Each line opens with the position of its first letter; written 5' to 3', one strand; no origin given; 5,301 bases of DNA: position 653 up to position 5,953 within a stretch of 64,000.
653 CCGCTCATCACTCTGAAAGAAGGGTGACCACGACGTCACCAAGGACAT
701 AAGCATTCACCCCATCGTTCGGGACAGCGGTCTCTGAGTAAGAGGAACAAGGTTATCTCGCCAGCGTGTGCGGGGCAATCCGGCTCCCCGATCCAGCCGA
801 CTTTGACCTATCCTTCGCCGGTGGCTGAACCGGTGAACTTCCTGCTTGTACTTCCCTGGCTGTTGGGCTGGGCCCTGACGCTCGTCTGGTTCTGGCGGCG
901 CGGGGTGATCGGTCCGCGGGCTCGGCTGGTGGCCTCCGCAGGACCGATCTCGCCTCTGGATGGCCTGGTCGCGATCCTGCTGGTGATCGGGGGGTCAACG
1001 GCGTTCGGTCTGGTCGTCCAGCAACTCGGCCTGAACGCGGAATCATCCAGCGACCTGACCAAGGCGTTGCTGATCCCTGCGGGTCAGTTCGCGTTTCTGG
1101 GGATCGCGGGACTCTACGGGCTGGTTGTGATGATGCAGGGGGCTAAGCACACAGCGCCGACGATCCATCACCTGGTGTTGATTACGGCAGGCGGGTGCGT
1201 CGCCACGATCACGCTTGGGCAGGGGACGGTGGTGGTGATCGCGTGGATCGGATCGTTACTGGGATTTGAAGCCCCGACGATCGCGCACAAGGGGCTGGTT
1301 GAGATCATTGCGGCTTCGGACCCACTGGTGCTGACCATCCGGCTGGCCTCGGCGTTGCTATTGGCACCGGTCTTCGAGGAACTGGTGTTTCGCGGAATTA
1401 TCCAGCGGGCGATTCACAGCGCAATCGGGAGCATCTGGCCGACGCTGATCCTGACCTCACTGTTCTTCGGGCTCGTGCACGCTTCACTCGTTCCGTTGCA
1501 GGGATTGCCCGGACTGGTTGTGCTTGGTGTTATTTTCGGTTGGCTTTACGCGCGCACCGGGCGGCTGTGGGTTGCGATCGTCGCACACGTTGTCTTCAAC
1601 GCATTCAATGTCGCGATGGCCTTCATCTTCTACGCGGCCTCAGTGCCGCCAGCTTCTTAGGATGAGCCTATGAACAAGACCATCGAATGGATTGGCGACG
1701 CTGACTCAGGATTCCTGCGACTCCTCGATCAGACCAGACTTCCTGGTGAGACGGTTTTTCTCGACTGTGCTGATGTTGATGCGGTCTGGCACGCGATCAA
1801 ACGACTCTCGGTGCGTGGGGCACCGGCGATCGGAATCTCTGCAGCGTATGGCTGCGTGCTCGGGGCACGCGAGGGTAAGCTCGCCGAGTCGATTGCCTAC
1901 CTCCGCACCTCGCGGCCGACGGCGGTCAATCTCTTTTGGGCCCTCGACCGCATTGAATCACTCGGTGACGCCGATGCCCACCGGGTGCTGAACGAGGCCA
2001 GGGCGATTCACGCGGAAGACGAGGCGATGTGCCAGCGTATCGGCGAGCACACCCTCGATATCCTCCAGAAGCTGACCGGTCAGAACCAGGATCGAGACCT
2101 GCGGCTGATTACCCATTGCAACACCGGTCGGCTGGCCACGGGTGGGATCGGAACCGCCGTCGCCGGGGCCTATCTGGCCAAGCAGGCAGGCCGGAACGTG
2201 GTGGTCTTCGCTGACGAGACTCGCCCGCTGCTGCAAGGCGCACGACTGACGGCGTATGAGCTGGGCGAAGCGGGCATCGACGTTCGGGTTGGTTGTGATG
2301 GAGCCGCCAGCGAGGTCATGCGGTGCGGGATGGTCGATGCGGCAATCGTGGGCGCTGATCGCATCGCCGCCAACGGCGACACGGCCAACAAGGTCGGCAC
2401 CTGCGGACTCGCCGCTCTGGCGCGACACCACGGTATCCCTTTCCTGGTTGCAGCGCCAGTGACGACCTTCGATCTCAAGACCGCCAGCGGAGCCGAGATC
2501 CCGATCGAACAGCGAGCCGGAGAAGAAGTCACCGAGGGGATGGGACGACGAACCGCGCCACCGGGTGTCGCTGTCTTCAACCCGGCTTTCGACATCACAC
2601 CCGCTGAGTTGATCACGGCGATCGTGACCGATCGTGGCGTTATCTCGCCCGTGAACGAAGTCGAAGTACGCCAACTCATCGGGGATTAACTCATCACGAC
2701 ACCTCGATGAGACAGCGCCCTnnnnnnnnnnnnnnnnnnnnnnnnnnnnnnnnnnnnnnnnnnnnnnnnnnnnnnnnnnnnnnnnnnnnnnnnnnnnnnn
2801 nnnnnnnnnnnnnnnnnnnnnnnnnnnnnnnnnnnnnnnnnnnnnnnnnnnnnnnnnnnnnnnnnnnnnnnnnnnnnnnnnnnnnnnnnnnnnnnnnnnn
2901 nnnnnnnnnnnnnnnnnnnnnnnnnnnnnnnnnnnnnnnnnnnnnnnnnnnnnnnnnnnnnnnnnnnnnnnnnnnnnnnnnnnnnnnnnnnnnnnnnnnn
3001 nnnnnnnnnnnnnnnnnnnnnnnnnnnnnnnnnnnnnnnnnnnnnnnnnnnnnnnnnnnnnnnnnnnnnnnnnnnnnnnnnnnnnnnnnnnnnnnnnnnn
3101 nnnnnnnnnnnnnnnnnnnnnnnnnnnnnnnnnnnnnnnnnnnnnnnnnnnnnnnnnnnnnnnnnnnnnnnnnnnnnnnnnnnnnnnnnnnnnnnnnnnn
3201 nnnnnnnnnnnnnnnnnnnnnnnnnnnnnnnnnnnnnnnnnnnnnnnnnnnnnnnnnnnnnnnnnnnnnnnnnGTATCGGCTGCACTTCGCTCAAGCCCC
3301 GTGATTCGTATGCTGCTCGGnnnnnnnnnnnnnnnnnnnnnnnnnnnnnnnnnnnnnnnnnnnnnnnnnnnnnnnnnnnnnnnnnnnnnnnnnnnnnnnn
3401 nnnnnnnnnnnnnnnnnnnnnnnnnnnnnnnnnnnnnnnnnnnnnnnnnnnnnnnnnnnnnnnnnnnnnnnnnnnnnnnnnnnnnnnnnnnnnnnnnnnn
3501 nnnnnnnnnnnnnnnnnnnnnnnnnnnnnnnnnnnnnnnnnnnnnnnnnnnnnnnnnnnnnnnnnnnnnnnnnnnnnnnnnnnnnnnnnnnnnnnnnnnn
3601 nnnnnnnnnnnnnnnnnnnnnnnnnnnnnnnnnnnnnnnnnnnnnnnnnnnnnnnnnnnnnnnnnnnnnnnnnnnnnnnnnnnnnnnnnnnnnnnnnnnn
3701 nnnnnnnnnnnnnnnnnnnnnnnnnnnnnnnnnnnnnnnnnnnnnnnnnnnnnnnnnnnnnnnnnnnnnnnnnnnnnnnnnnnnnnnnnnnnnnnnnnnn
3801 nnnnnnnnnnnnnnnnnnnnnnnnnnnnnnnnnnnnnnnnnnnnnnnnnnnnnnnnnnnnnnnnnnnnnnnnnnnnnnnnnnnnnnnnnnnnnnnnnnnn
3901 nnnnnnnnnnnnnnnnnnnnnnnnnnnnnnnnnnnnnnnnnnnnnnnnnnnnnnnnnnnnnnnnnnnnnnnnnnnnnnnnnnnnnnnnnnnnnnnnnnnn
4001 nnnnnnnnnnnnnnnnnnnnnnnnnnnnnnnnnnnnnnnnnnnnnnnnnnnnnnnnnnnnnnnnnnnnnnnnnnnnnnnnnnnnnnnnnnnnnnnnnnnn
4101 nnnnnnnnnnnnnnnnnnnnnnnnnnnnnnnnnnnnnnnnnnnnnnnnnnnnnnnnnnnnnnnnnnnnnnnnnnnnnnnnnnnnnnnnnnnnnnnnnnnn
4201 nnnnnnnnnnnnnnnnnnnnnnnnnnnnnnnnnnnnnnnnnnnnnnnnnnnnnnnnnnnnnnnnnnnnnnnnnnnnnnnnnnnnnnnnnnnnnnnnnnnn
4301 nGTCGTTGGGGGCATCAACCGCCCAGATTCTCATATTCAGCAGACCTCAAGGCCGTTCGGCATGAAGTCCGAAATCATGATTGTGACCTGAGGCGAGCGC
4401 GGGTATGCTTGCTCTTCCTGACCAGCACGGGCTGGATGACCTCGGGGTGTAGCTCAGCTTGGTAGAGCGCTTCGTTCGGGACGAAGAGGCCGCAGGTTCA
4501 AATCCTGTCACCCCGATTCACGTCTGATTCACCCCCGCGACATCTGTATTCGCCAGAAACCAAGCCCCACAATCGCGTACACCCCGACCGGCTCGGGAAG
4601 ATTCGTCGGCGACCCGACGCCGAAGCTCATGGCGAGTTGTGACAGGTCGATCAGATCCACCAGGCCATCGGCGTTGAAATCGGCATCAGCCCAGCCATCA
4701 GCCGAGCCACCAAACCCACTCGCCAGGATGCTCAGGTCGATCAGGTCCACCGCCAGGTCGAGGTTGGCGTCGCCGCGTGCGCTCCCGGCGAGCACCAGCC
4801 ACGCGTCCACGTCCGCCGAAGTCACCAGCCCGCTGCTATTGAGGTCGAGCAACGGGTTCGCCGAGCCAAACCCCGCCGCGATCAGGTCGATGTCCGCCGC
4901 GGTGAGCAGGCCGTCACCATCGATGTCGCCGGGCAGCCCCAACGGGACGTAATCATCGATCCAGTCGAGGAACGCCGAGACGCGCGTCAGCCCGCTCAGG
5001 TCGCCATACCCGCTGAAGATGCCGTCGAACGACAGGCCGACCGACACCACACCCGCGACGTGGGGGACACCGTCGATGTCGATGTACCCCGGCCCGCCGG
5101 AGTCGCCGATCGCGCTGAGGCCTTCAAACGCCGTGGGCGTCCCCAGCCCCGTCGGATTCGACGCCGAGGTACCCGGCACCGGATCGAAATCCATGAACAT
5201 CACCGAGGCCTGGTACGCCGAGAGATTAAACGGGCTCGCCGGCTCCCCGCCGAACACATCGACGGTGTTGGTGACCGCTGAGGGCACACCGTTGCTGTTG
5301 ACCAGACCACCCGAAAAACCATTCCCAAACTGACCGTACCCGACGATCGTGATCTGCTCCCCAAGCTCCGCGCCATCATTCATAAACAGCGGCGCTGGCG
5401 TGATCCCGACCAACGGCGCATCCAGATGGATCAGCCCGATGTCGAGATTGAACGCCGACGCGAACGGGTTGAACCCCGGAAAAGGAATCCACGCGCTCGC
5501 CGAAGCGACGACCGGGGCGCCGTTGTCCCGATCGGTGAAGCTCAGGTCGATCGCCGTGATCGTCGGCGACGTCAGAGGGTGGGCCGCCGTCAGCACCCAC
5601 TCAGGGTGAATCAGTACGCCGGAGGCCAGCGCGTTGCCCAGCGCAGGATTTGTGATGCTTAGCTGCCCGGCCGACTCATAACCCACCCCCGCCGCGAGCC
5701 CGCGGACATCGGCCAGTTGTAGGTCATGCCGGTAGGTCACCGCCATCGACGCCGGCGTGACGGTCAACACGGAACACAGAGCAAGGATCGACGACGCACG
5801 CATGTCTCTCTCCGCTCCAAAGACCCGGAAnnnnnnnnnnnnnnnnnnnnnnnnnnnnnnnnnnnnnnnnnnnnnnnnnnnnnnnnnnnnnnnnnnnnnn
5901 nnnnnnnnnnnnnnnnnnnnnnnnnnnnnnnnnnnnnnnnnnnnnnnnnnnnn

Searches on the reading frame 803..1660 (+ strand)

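Call 49: search_protein_families(library=pfam, proteins=[window:803-1660:+], max_evalue=0.001)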
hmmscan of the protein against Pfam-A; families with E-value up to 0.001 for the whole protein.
window:803-1660:+ (285 aa): 1 family
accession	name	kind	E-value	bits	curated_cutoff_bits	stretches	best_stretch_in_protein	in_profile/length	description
PF02517.21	Rce1-like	-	7.6e-22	77.9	22.4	1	178-268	5-93/93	Type II CAAX prenyl endopeptidase Rce1-like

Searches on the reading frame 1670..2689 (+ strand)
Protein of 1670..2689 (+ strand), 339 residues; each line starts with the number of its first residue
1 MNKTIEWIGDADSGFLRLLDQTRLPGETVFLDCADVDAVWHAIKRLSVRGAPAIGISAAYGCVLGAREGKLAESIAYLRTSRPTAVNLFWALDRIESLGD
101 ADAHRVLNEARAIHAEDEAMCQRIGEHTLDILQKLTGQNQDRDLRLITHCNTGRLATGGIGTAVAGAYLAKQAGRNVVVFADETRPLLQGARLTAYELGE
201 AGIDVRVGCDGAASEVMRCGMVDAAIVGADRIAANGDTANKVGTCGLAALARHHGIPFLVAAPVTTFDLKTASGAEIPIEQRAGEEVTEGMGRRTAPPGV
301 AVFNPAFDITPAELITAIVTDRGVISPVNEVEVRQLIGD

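Call 49: search_protein_families(library=pfam, proteins=[window:1670-2689:+], max_evalue=0.001)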
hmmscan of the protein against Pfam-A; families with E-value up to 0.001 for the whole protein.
window:1670-2689:+ (339 aa): 1 family
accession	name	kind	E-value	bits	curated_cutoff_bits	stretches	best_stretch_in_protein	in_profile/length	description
PF01008.23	IF-2B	-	7.6e-67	225.9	22.4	1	48-327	2-280/280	Initiation factor 2 subunit family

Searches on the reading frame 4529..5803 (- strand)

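Call 49: search_protein_families(library=pfam, proteins=[window:4529-5803:-], max_evalue=0.001)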
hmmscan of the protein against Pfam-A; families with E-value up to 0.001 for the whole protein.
window:4529-5803:- (424 aa): 2 families
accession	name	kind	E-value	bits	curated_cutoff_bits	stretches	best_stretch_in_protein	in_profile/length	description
PF00089.32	Trypsin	-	3.6e-12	47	20.6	1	50-161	20-130/220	Trypsin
PF13365.12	Trypsin_2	-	2.1e-07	32.2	27.6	1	60-179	1-108/144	Trypsin-like peptidase domain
